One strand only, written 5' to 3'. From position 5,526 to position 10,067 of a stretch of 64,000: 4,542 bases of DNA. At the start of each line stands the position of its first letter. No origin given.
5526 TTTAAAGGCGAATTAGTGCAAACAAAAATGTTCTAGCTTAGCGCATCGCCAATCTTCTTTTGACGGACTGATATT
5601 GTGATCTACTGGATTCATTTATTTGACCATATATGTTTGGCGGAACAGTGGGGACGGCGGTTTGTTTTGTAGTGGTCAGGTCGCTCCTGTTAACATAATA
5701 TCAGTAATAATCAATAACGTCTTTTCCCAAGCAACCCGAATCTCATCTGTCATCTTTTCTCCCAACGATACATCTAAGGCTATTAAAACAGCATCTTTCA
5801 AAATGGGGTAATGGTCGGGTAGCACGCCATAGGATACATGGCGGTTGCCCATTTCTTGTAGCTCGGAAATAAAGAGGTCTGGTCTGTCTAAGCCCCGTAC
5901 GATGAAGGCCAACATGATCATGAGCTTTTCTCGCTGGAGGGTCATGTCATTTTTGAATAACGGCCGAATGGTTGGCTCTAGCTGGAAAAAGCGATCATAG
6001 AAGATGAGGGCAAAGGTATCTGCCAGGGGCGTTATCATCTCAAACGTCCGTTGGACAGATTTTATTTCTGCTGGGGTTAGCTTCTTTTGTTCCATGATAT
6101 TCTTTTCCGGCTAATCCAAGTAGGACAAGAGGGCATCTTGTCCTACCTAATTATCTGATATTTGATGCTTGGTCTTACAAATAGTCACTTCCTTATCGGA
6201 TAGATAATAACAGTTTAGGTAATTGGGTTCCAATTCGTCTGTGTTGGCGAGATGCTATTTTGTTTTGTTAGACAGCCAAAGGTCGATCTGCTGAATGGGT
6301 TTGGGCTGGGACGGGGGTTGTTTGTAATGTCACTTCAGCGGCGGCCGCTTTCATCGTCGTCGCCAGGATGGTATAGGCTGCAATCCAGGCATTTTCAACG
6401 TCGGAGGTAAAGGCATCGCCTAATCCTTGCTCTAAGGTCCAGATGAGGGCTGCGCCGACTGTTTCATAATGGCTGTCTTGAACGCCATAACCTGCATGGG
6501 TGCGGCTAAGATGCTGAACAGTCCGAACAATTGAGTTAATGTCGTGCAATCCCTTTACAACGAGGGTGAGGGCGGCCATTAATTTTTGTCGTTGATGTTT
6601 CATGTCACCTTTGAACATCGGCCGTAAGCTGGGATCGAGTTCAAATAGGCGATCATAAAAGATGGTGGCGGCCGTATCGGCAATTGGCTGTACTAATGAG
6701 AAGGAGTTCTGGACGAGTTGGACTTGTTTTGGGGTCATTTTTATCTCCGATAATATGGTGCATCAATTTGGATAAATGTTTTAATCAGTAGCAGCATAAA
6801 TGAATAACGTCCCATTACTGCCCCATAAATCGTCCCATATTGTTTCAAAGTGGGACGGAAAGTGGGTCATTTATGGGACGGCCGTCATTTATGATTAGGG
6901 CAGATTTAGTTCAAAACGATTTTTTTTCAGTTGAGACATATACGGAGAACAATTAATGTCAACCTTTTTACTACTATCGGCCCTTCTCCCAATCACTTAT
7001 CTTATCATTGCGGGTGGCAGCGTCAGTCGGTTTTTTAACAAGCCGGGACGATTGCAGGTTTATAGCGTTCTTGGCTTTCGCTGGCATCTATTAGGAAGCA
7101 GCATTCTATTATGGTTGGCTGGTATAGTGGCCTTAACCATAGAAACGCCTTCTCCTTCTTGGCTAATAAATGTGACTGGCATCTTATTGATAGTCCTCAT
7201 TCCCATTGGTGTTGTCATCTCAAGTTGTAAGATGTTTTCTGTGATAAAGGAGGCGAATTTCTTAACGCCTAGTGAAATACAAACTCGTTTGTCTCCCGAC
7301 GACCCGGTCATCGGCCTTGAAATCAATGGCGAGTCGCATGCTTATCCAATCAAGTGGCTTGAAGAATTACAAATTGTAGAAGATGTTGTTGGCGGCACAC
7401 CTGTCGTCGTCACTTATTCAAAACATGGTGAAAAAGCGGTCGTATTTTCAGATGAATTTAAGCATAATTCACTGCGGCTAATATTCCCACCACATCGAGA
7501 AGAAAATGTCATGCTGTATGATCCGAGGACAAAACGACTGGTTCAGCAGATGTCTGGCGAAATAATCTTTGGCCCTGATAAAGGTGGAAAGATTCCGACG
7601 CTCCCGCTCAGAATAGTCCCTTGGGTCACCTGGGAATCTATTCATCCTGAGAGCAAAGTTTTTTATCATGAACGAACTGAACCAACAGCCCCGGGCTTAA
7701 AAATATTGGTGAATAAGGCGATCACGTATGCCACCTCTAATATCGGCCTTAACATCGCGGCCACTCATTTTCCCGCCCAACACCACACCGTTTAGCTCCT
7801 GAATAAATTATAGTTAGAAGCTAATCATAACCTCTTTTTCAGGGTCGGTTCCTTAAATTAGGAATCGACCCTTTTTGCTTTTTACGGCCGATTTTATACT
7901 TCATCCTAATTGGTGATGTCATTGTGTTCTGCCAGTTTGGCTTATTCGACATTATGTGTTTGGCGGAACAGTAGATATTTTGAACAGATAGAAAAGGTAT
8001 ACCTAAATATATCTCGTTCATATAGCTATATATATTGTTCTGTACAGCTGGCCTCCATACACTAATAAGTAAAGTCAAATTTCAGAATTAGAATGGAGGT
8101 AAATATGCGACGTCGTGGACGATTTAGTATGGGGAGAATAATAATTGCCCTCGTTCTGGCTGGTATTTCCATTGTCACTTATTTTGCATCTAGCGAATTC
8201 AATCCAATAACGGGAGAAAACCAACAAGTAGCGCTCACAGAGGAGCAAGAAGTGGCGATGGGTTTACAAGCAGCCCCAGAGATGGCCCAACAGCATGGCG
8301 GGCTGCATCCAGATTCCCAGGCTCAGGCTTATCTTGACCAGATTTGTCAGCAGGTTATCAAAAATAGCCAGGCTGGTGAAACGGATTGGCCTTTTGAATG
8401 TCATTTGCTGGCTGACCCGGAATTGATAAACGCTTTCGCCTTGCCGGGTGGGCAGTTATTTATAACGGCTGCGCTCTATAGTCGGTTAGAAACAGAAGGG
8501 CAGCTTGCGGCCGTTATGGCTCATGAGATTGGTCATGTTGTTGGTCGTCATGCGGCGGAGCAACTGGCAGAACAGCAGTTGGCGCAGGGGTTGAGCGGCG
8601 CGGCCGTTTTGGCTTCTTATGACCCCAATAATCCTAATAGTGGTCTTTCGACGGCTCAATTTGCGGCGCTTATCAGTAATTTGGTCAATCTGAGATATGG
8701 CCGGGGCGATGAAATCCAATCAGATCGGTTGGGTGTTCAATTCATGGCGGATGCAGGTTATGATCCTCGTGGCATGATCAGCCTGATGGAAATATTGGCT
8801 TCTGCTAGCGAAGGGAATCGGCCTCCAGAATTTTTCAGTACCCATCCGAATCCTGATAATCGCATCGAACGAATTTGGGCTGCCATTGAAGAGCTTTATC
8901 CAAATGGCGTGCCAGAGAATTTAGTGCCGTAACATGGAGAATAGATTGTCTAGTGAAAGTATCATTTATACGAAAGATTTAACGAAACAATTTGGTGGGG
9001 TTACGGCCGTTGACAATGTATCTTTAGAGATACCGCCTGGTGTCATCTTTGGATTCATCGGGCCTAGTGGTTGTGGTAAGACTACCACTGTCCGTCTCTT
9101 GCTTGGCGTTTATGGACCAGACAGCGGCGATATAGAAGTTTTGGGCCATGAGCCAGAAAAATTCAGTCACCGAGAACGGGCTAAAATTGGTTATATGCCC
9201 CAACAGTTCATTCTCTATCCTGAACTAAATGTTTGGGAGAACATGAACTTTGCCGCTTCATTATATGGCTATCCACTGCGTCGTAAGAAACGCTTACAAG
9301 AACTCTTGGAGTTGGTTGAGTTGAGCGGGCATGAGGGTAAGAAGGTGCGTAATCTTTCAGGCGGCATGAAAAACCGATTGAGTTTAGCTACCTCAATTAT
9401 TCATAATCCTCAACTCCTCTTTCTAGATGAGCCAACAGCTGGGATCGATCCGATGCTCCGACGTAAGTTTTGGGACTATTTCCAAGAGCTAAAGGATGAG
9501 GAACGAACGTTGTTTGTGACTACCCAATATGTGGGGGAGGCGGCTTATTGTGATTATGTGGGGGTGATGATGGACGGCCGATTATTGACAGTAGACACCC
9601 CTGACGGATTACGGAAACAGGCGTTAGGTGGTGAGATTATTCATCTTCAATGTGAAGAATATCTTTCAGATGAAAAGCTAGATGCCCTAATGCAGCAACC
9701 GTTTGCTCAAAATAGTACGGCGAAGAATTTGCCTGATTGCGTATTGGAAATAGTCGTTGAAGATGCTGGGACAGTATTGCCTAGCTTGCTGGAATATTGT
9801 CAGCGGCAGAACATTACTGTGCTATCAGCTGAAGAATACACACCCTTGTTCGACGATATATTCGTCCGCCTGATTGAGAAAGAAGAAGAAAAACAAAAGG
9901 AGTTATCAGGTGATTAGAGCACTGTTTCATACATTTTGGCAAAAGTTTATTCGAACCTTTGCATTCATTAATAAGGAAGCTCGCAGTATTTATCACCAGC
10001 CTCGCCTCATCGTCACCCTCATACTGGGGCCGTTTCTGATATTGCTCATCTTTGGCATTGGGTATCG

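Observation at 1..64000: Hyper-abundant palindrome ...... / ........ across the whole window (HIP-like element)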

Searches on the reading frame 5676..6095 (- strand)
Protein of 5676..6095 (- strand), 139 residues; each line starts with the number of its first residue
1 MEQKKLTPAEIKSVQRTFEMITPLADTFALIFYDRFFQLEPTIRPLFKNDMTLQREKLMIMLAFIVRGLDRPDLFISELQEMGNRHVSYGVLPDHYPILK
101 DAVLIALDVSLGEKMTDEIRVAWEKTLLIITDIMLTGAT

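Call 64: search_protein_families(library=pfam, proteins=[window:5676-6095:-], max_evalue=0.0001)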
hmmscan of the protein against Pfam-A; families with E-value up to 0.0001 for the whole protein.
window:5676-6095:- (139 aa): 1 family
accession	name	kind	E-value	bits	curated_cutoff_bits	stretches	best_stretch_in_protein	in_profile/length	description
PF00042.28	Globin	-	1.9e-10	41.7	22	1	32-131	3-114/117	Globin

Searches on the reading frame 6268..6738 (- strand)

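Call 64: search_protein_families(library=pfam, proteins=[window:6268-6738:-], max_evalue=0.0001)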
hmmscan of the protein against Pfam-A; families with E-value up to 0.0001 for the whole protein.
window:6268-6738:- (156 aa): 1 family
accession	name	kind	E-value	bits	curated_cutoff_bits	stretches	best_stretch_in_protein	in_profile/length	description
PF00042.28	Globin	-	1.6e-15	58.1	22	1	27-129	3-117/117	Globin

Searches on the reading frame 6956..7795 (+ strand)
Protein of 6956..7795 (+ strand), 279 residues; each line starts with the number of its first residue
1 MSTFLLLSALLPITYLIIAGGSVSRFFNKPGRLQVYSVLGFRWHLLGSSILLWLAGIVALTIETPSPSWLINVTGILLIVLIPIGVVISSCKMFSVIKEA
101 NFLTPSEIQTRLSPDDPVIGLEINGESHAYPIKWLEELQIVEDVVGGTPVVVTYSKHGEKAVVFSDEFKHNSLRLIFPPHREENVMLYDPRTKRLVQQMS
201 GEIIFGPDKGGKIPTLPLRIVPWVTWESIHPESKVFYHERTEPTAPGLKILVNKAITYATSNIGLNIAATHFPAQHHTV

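Call 64: search_protein_families(library=pfam, proteins=[window:6956-7795:+], max_evalue=0.0001)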
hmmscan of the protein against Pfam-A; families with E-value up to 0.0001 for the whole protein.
window:6956-7795:+ (279 aa): 1 family
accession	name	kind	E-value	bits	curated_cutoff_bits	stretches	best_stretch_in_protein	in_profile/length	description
PF11376.13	DUF3179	-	6e-26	92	27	1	97-239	7-150/292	Protein of unknown function (DUF3179)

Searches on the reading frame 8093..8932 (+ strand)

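Call 64: search_protein_families(library=pfam, proteins=[window:8093-8932:+], max_evalue=0.0001)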
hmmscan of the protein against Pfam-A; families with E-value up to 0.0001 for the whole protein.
window:8093-8932:+ (279 aa): 1 family
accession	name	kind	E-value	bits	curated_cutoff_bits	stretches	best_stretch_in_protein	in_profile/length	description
PF01435.24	Peptidase_M48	-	4.1e-37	128.3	20.3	1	76-261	2-182/186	Peptidase family M48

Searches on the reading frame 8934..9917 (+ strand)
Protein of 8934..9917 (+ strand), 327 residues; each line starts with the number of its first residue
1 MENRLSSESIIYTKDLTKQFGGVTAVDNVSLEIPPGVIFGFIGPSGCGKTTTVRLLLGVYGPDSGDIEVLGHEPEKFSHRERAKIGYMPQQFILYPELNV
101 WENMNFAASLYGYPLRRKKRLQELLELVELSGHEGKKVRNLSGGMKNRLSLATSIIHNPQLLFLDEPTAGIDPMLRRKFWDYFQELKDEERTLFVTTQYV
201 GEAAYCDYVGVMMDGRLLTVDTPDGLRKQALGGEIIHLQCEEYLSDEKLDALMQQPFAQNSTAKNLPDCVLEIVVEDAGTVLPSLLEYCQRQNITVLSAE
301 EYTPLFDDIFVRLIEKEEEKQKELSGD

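Call 64: search_protein_families(library=pfam, proteins=[window:8934-9917:+], max_evalue=0.0001)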
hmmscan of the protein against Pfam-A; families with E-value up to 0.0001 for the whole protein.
window:8934-9917:+ (327 aa): 2 families
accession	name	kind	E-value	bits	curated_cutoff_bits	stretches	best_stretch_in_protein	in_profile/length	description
PF00005.33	ABC_tran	-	2.7e-32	112.7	25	1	27-169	2-137/137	ABC transporter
PF13304.12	AAA_21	-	2.9e-08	34.6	27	1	117-198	182-298/304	AAA domain, putative AbiEii toxin, Type IV TA system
